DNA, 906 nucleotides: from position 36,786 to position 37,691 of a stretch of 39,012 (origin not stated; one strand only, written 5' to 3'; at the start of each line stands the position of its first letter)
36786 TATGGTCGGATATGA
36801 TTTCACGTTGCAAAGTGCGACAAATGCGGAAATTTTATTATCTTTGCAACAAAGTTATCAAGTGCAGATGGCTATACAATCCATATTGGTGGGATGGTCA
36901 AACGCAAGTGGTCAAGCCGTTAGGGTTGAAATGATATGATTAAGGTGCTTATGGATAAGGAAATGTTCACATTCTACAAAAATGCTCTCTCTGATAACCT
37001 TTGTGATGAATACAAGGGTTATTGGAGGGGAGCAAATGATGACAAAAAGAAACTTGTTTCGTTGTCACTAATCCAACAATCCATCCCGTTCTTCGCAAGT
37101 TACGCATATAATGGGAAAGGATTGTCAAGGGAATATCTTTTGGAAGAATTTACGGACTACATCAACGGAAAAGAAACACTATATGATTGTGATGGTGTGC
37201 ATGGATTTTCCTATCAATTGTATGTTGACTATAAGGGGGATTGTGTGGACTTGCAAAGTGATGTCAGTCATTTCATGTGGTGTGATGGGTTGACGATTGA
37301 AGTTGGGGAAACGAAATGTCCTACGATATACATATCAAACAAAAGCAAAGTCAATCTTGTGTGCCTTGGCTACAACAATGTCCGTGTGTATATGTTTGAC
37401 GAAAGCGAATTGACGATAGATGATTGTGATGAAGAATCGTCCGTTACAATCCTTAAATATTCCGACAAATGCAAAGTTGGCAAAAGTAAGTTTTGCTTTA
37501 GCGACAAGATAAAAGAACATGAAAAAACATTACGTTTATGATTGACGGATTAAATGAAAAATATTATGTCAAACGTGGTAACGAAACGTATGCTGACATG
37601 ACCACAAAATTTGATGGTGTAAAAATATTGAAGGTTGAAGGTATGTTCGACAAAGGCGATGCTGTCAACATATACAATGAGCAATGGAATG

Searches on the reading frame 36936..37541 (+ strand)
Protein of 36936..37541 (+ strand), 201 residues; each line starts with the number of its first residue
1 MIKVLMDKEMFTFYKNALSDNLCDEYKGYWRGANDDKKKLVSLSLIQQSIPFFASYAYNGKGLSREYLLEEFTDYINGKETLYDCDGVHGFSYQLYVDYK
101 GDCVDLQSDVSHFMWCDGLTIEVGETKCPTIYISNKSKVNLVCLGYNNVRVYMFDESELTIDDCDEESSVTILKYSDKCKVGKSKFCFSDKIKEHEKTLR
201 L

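Call 14: search_protein_families(library=phrogs, proteins=[window:36936-37541:+], max_evalue=0.001)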
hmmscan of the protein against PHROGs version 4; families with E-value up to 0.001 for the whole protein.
window:36936-37541:+ (201 aa): 1 family
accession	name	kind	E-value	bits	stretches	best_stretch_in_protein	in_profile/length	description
phrog_10156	-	unknown function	0.00036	21.2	0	92-177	68-150/167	-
